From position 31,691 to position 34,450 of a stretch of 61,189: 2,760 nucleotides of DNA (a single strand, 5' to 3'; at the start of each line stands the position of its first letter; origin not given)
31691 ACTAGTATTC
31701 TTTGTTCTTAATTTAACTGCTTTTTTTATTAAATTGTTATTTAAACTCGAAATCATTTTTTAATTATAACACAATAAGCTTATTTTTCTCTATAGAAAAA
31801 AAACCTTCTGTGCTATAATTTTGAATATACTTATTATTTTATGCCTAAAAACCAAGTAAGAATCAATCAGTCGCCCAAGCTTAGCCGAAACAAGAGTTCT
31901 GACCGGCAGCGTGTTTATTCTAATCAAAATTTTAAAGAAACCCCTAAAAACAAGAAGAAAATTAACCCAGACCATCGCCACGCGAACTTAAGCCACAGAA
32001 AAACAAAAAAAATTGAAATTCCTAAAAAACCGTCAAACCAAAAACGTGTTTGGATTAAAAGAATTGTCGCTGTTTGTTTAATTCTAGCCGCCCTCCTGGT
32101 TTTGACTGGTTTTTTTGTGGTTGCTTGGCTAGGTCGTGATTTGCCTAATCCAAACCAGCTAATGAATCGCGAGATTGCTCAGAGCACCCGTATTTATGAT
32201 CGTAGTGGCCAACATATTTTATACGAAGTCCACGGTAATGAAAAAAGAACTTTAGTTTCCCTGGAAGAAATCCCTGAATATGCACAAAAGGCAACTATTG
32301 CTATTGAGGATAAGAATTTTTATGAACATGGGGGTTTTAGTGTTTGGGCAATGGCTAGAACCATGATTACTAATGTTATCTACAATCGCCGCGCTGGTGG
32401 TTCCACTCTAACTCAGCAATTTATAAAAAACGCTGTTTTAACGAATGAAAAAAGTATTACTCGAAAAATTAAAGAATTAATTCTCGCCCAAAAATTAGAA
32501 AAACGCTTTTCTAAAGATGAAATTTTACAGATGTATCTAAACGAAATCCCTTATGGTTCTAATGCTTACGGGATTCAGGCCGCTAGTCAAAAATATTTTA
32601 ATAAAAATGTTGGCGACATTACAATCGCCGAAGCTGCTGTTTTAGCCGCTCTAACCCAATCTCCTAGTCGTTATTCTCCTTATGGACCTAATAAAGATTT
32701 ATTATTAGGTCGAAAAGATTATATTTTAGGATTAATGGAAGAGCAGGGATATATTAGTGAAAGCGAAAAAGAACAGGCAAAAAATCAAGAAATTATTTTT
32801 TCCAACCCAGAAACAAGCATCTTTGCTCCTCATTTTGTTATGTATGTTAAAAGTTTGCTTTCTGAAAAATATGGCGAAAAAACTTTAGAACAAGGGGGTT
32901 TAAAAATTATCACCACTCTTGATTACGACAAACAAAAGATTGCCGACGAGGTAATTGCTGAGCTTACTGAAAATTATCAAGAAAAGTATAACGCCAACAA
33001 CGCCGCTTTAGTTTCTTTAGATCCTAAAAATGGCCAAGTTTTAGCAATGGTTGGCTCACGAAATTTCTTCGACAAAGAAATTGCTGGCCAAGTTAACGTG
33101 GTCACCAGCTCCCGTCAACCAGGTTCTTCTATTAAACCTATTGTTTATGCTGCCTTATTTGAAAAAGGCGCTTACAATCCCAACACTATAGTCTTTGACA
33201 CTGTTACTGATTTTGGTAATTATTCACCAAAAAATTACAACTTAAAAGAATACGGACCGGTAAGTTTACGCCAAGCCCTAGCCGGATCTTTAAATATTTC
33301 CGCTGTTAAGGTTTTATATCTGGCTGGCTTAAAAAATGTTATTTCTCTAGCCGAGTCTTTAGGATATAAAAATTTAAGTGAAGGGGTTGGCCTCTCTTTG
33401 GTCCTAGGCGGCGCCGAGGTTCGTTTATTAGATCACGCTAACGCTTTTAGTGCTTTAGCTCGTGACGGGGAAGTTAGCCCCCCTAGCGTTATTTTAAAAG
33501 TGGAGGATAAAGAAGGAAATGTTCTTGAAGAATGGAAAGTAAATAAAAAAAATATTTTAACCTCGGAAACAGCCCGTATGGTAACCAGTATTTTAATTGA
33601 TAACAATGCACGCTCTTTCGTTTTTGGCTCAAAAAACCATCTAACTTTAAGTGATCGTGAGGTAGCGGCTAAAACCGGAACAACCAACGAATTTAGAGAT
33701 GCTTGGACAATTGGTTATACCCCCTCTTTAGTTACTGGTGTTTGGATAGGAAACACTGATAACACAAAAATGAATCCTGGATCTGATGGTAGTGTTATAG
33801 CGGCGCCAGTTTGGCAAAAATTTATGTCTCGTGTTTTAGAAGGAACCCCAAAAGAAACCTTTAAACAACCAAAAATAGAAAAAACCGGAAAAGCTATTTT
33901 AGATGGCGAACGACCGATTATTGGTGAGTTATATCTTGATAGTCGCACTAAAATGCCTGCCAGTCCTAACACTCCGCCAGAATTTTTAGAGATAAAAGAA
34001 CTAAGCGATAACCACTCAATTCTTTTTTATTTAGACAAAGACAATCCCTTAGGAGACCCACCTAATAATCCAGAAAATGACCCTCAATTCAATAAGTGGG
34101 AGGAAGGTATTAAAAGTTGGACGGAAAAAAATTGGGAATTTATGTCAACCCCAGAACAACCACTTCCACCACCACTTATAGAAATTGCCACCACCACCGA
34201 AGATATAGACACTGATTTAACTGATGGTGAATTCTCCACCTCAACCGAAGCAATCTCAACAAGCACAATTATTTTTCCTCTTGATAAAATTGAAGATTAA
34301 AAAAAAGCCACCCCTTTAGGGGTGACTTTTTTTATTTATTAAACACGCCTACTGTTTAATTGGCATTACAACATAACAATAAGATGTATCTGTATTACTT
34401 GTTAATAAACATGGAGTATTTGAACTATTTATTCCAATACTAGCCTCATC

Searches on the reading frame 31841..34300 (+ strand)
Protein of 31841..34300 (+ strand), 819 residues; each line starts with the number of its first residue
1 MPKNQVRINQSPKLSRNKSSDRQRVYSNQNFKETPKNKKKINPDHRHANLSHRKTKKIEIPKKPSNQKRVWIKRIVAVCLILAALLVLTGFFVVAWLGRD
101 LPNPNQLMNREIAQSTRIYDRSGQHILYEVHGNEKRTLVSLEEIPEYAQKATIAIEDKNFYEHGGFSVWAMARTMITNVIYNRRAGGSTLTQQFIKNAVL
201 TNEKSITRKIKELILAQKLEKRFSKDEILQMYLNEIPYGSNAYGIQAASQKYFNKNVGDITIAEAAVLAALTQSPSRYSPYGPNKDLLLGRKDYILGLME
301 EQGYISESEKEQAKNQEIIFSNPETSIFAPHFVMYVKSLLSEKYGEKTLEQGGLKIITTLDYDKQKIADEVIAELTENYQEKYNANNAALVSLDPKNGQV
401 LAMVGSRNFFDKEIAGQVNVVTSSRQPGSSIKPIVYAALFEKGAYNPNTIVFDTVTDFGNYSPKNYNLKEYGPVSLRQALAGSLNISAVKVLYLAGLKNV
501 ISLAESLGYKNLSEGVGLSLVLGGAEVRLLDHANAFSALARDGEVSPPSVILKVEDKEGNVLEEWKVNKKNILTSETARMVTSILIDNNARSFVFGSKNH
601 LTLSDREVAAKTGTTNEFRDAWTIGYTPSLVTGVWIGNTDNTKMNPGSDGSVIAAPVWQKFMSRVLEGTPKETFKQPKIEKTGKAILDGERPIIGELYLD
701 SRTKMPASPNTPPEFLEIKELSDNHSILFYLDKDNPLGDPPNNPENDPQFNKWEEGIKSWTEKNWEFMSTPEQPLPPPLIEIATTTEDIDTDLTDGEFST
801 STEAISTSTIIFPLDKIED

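Call 8: search_protein_families(library=pfam, proteins=[window:31841-34300:+], max_evalue=0.001)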
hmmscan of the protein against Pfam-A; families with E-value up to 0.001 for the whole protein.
window:31841-34300:+ (819 aa): 2 families
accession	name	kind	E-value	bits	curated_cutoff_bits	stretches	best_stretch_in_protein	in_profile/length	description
PF00912.28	Transgly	-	2.6e-60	203.4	27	1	126-299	4-177/178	Transglycosylase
PF00905.27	Transpeptidase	-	3.5e-28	99.1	22.1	1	390-662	3-298/299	Penicillin binding protein transpeptidase domain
